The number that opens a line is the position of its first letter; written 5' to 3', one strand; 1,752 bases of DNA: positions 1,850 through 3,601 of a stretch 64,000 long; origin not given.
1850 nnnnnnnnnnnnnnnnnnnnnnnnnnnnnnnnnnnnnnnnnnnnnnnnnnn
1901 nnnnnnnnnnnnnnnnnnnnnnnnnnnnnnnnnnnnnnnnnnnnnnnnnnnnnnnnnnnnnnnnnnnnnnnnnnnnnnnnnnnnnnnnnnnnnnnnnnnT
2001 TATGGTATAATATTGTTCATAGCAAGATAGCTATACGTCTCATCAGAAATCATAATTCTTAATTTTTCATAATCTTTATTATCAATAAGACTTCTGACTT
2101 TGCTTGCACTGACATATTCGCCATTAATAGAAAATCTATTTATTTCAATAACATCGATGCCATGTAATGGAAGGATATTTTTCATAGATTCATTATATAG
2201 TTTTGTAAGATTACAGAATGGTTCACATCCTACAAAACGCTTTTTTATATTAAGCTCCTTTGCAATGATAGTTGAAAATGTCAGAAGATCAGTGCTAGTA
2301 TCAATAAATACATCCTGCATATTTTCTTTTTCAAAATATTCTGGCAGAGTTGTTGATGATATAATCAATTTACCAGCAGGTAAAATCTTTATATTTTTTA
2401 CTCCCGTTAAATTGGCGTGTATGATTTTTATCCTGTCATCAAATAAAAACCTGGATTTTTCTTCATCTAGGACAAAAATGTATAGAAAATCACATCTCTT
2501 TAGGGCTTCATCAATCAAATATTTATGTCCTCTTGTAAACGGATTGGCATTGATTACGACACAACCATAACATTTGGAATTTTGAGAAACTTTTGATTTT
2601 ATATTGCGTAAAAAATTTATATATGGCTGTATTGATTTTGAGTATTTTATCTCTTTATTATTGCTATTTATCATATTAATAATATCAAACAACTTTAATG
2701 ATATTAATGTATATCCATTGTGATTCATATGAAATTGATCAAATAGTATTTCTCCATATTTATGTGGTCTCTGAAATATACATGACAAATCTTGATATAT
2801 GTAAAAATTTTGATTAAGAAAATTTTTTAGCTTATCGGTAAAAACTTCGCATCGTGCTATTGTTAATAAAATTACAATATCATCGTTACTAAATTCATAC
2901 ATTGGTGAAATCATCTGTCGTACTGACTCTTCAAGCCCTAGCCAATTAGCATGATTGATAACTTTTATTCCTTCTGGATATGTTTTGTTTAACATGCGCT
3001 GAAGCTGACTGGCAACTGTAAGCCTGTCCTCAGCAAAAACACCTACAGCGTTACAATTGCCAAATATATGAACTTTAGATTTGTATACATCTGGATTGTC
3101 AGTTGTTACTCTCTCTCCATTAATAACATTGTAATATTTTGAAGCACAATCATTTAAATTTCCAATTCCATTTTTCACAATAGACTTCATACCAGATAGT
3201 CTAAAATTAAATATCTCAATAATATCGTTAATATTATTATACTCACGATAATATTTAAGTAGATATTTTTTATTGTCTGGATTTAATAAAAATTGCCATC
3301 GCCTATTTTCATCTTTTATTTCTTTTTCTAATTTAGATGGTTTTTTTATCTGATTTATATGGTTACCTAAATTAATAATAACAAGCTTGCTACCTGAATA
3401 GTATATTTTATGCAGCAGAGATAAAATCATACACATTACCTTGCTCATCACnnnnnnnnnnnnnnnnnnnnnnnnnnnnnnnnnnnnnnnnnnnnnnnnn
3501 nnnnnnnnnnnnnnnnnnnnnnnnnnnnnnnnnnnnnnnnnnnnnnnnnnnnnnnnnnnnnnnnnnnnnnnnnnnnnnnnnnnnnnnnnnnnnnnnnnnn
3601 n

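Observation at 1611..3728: AT-rich foreign block of about 2.1 kb between two core genes, bounded by a transposase remnant and a repeat hairpin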

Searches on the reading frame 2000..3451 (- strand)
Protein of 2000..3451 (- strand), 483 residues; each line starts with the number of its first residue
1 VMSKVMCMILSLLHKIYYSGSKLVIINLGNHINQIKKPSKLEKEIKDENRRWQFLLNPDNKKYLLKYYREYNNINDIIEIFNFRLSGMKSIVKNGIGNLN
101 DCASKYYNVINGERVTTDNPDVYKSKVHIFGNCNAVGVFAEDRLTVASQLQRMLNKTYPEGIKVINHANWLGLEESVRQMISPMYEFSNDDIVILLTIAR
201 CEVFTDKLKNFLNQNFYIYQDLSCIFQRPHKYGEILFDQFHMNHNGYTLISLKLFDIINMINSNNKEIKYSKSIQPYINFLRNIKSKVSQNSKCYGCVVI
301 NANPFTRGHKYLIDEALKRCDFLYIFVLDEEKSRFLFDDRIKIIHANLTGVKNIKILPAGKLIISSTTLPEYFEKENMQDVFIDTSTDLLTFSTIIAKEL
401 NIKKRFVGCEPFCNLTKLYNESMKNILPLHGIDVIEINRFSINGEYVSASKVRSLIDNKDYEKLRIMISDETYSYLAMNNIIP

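Call 4: search_protein_families(library=pfam, proteins=[window:2000-3451:-], max_evalue=0.01)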
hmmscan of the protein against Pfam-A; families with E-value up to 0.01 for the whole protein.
window:2000-3451:- (483 aa): 2 families
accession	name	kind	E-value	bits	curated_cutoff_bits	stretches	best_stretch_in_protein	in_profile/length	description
PF08218.17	Citrate_ly_lig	-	4.1e-58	196.5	20.9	1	296-476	2-182/182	Citrate lyase ligase C-terminal domain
PF01467.32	CTP_transf_like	-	0.0096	16.6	21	0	303-371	7-74/133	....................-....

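Call 5: search_protein_families(library=ncbifam, proteins=[window:2000-3451:-], max_evalue=0.01)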
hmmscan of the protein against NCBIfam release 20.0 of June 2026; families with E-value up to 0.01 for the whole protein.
window:2000-3451:- (483 aa): 4 families
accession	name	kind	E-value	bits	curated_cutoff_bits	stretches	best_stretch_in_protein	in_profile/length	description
TIGR00124.1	cit_ly_ligase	equivalog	6e-55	186.6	262.1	1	266-478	113-328/335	[citrate (pro-3S)-lyase] ligase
TIGR00125.1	cyt_tran_rel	domain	1.3e-06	28.5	27.7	1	296-330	2-37/65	adenylyltransferase/cytidyltransferase family protein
TIGR01510.1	coaD_prev_kdtB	equivalog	0.00075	19.5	103.3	1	303-365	9-73/155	pantetheine-phosphate adenylyltransferase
NF004162.0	PRK05627.1-5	equivalog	0.0023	17.4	241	1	393-469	102-179/304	bifunctional riboflavin kinase/FAD synthetase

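Call 7: find_homologous_proteins(query=window:2000-3451:-)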
Query window:2000-3451:- (483 aa): 76 proteins with E <= 0.001 among 7948 candidates.
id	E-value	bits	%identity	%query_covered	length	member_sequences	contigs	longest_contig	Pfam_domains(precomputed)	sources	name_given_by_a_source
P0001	0.0e+0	1065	100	99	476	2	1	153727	PF08218.18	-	-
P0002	2.6e-158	545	51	99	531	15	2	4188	PF08218.18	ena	-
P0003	1.3e-141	490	48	97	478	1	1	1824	PF08218.18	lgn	-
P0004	4.8e-133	462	46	98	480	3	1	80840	PF08218.18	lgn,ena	-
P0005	7.7e-125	435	44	97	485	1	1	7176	PF08218.18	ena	-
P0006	5.1e-124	432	43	97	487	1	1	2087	PF08218.18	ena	-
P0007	2.7e-123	430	44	98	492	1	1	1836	PF08218.18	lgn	-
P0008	2.9e-122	427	44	98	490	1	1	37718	PF08218.18,PF01467.33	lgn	-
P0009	3.0e-119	417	47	89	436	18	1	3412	PF08218.18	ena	-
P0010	3.4e-114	400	41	99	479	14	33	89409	PF08218.18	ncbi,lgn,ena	-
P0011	1.3e-110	388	40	99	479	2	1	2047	PF08218.18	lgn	-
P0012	7.1e-92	326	40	96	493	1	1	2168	PF08218.18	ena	-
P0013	9.0e-90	320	39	97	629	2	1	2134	PF08218.18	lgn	-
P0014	1.6e-86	309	38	96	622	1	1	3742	PF08218.18,PF01467.33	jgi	jgi:[citrate (pro-3S)-lyase] ligase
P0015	8.0e-86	307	39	98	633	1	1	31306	PF08218.18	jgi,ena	-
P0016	1.8e-85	305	38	97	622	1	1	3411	PF08218.18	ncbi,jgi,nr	ncbi:MAG: adenylyltransferase/cytidyltransferase family protein [Clostridiales bacterium]|jgi:[citra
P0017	7.3e-83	297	39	86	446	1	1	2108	PF08218.18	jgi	jgi:[citrate (pro-3S)-lyase] ligase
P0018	1.3e-81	293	36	95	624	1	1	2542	PF08218.18,PF05636.18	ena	-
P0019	4.6e-80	288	54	52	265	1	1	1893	PF08218.18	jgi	jgi:[citrate (pro-3S)-lyase] ligase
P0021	1.5e-74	269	37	95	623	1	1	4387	PF08218.18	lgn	-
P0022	4.2e-69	251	38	80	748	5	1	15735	PF08218.18,PF00571.34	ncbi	-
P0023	9.2e-69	250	39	78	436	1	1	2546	PF08218.18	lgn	-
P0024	3.0e-68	249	42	76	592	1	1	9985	PF08218.18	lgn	-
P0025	7.8e-68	247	33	98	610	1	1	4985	PF08218.18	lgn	-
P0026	2.1e-67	246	35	92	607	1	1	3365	PF08218.18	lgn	-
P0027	4.8e-67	245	37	79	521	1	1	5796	PF08218.18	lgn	-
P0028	1.2e-65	240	38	71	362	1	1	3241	PF08218.18,PF05636.18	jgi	jgi:[citrate (pro-3S)-lyase] ligase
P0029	2.2e-61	226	33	93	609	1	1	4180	PF08218.18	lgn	-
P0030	1.7e-60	223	35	80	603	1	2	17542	PF08218.18,PF01467.33,PF05636.18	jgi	-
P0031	1.7e-51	193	33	80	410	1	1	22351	PF08218.18,PF01467.33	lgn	-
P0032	3.8e-51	192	34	80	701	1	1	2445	PF08218.18,PF00571.34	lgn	-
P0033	1.3e-50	190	33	80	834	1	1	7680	PF08218.18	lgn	-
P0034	3.6e-49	186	34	81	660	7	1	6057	PF08218.18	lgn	-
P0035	2.8e-48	183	39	53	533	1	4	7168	PF08218.18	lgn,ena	-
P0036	2.4e-47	180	32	77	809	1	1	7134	PF08218.18,PF01467.33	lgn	-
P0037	1.3e-46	177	33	80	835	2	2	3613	PF08218.18,PF01467.33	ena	-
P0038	6.6e-46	175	34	76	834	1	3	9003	PF08218.18,PF01467.33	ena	-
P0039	1.6e-45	174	43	42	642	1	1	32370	PF08218.18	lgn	-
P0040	1.7e-45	174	29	91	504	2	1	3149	PF08218.18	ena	-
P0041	5.7e-45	172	33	76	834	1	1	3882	PF08218.18,PF01467.33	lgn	-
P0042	3.0e-44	169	31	82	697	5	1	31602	PF08218.18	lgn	-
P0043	1.3e-43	167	32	77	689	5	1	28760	PF08218.18,PF01467.33,PF05636.18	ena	-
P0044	3.6e-43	166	31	77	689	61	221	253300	PF08218.18,PF01467.33,PF05636.18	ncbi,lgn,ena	-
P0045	1.5e-42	164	41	42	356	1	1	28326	PF08218.18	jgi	jgi:[citrate (pro-3S)-lyase] ligase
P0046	2.7e-42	163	47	39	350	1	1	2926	PF08218.18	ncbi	ncbi:MAG: [citrate (pro-3S)-lyase] ligase [Acidaminobacteraceae bacterium]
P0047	1.5e-41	161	41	42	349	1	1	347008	PF08218.18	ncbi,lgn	-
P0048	2.8e-41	160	33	84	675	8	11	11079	PF08218.18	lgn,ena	-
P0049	1.0e-40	158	43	37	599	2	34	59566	PF08218.18,PF01467.33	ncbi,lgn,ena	-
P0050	1.1e-40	158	31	77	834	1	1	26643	PF08218.18,PF01467.33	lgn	-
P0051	2.6e-40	156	37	53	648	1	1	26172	PF08218.18,PF01467.33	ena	-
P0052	3.3e-40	156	40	42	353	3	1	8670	PF08218.18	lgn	-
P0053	3.9e-40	156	34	54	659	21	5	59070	PF08218.18,PF01467.33,PF13472.13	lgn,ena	-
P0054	2.1e-37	147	39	40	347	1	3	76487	PF08218.18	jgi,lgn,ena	-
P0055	7.2e-37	145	41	37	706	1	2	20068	PF08218.18,PF22674.3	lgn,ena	-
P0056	6.2e-36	142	41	37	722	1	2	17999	PF08218.18,PF01467.33,PF22674.3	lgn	-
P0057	1.2e-35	141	43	37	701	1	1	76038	PF08218.18,PF01467.33,PF22674.3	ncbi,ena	-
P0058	2.3e-35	140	42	37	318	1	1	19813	PF08218.18,PF01467.33,PF22674.3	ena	-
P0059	7.6e-35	138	37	50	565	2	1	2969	PF08218.18,PF22674.3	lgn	-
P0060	1.2e-34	138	38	41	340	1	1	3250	PF08218.18,PF05636.18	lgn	-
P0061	3.2e-34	136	37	48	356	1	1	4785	PF08218.18,PF05636.18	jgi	jgi:[citrate (pro-3S)-lyase] ligase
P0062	4.7e-34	136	41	41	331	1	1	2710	PF08218.18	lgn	-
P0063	5.3e-32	129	36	42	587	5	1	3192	PF13673.14,PF08218.18,PF01467.33,PF01874.22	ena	-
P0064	1.6e-30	124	36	42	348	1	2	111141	PF08218.18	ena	-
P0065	3.3e-30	123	39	41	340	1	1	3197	PF13673.14,PF08218.18,PF13508.14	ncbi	-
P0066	5.7e-30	122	36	42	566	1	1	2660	PF13673.14,PF08218.18,PF01874.22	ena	-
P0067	9.6e-30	122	35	42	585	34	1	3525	PF13673.14,PF08218.18,PF01874.22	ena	-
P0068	9.8e-30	122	35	42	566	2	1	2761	PF13673.14,PF08218.18,PF01874.22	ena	-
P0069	2.4e-29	120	35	42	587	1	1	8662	PF13673.14,PF08218.18,PF01874.22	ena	-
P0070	2.4e-29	120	35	42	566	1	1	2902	PF13673.14,PF08218.18,PF01874.22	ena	-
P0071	7.8e-29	119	35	42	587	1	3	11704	PF13673.14,PF08218.18,PF01874.22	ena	-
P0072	1.6e-28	118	31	57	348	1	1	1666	PF08218.18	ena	-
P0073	7.2e-26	109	35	40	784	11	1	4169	PF08218.18,PF03802.20,PF01874.22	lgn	-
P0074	2.4e-25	107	38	37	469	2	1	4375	PF08218.18,PF01874.22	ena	-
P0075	1.6e-24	104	36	37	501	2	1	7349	PF08218.18,PF01467.33,PF01874.22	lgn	-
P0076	6.2e-24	102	36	37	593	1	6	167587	PF08218.18,PF01874.22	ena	-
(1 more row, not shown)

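Call 10: find_encoding_contigs(protein=P0001, flank=10000, max_places=6)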
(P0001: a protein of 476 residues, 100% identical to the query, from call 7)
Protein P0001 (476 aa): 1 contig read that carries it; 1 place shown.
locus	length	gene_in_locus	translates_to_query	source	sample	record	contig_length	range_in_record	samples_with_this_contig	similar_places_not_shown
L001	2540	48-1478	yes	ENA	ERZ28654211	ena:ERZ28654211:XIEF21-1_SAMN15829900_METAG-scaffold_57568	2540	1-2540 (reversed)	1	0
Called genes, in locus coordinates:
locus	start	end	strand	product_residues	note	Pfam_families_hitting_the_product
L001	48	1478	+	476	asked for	PF08218:Citrate_ly_lig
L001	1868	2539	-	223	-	?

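Call 11: find_encoding_contigs(protein=P0010, flank=8000, max_places=5)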
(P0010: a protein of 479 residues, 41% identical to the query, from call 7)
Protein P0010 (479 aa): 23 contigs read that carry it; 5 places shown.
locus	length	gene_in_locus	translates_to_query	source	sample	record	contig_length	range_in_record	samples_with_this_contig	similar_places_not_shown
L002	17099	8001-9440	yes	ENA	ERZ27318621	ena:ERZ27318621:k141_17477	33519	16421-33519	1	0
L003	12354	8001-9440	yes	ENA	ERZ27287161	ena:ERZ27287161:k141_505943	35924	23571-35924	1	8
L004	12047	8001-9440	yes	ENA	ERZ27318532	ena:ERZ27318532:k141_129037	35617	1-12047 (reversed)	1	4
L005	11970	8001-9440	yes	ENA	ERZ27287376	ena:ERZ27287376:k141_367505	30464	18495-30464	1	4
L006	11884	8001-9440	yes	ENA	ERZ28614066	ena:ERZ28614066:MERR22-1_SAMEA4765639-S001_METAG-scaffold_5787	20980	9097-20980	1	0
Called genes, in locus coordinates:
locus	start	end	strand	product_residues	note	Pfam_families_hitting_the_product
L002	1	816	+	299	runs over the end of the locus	PF00892:EamA, PF03151:TPT, PF00892:EamA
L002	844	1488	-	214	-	PF02581:TMP-TENI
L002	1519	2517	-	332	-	PF04015:DUF362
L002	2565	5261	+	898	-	PF21088:MS_channel_1st (weak), PF00924:MS_channel_2nd, PF21082:MS_channel_3rd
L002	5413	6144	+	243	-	-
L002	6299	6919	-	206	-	-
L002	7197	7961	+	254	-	PF00483:NTP_transferase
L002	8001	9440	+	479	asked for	PF08218:Citrate_ly_lig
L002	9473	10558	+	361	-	PF01312:Bac_export_2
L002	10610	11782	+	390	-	-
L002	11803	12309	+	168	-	PF13340:DUF4096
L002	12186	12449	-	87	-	-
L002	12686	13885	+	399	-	PF13356:Arm-DNA-bind_3, PF22022:Phage_int_M, PF00589:Phage_integrase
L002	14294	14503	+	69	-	PF05930:Phage_AlpA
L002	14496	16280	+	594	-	PF13362:Toprim_3, PF13481:AAA_25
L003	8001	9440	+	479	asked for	PF08218:Citrate_ly_lig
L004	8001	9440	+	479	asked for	PF08218:Citrate_ly_lig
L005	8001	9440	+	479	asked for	PF08218:Citrate_ly_lig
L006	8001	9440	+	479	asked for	PF08218:Citrate_ly_lig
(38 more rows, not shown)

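Call 12: find_encoding_contigs(protein=P0004, flank=8000, max_places=3)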
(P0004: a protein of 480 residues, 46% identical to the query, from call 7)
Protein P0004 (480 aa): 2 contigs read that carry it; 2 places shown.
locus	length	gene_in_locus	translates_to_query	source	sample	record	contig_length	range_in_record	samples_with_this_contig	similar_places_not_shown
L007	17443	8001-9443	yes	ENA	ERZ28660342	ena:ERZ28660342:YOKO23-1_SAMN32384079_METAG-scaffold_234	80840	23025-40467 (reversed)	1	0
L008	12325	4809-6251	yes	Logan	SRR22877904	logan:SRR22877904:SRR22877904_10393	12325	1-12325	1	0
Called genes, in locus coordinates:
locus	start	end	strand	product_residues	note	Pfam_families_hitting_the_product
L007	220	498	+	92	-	PF05015:HigB-like_toxin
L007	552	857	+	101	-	PF01381:HTH_3 (weak)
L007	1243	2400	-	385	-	-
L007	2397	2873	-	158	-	PF03235:GmrSD_N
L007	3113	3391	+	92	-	-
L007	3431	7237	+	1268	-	-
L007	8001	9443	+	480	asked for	PF08218:Citrate_ly_lig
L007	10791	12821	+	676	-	PF14827:dCache_3, PF17203:sCache_3_2 (weak), PF17201:Cache_3-Cache_2, PF17202:sCache_3_3, PF00672:HAMP (faint), PF00015:MCPsignal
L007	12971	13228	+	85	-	PF01019:G_glu_transpept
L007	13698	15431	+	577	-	PF07732:Cu-oxidase_3, PF00394:Cu-oxidase (faint), PF07731:Cu-oxidase_2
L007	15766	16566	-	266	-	PF01656:CbiA, PF02374:ArsA_ATPase, PF06564:CBP_BcsQ (faint), PF10609:ParA, PF13614:AAA_31 (weak)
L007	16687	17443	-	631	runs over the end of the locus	PF03063:Prismane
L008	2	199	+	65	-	?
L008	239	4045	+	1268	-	-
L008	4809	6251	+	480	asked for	PF08218:Citrate_ly_lig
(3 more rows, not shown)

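Call 30: list_cluster_members(proteins=[P0010, P0004, P0044, P0022, P0049, P0047, P0057, P0008, P0015, P0002])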
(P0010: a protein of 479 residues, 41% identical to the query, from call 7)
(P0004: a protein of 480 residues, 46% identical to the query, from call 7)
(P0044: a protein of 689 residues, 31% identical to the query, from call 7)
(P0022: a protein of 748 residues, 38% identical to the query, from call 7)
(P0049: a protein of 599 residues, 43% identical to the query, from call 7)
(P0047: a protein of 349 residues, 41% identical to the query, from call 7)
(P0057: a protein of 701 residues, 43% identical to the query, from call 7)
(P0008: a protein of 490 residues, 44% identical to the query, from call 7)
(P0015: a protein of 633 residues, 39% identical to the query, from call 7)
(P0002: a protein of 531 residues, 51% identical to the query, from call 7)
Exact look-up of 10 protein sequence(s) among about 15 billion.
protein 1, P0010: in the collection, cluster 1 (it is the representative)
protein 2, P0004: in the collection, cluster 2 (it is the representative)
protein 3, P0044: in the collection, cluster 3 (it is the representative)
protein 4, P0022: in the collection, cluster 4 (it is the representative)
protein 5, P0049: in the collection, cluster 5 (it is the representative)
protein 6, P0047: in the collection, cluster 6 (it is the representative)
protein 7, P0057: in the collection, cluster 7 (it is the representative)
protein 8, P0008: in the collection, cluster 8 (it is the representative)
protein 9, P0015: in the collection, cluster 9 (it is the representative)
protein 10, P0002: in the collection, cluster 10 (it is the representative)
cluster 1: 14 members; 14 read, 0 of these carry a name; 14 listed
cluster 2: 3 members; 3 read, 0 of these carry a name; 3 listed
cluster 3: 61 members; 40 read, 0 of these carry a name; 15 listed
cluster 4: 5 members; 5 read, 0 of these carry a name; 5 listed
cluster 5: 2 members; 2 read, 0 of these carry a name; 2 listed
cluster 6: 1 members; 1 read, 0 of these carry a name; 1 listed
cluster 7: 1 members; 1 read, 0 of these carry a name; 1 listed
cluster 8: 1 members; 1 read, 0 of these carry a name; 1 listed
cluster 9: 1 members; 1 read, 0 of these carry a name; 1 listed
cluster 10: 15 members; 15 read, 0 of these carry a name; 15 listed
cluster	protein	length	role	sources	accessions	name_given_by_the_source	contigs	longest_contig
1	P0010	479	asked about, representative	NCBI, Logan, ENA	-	-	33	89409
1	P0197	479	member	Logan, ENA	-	-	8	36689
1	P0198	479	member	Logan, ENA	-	-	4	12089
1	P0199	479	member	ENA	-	-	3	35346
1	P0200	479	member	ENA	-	-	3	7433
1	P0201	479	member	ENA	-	-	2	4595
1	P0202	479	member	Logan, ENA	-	-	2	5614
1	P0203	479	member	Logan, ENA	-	-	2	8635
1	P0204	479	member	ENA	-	-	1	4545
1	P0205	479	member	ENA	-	-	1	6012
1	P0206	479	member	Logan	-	-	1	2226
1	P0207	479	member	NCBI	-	-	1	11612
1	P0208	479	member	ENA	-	-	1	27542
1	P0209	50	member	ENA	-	-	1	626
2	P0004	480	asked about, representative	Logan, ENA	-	-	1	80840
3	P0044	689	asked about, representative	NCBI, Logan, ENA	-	-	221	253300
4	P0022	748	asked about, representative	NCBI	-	-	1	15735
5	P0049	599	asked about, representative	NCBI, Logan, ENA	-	-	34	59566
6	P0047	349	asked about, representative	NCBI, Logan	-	-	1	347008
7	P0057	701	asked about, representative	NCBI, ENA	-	-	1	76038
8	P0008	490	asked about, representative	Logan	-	-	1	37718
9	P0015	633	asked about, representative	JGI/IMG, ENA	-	-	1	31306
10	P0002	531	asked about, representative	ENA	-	-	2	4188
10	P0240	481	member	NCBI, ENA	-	-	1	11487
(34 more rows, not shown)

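Call 33: find_encoding_contigs(protein=P0240, flank=8000, max_places=2)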
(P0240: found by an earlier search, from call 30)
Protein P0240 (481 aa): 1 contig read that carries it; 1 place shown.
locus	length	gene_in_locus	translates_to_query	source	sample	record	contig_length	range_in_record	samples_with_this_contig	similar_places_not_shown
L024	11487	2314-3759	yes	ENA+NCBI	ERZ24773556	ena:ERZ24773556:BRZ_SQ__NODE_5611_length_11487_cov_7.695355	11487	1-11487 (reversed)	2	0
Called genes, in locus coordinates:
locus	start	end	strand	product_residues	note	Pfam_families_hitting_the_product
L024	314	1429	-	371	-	-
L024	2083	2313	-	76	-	-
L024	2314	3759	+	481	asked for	PF08218:Citrate_ly_lig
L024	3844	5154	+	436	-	PF08218:Citrate_ly_lig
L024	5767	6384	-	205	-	-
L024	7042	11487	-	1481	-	?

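Call 34: find_encoding_contigs(protein=P0008, flank=8000, max_places=2)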
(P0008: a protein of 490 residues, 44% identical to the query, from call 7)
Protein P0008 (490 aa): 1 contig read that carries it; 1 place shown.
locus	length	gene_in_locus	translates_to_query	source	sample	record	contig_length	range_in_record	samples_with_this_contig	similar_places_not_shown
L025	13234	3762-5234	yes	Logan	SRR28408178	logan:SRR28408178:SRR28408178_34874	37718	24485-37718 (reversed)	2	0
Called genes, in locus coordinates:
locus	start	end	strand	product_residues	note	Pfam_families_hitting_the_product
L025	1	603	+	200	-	?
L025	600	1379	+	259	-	PF02153:PDH_N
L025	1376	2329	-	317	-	PF04055:Radical_SAM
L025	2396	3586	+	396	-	PF08241:Methyltransf_11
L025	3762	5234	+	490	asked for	PF01467:CTP_transf_like (faint), PF08218:Citrate_ly_lig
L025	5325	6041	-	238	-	PF09037:Sulphotransf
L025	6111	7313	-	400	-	PF05893:LuxC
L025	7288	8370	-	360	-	PF04443:LuxE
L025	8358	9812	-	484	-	PF00501:AMP-binding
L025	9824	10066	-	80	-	-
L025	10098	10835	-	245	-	PF00106:adh_short, PF01370:Epimerase (weak), PF08659:KR, PF13561:adh_short_C2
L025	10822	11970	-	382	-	PF08392:FAE1_CUT1_RppA (weak), PF08545:ACP_syn_III, PF08541:ACP_syn_III_C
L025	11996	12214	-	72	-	-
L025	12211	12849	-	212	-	PF00132:Hexapep (weak)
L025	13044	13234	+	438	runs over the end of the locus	PF01467:CTP_transf_like, PF13714:PEP_mutase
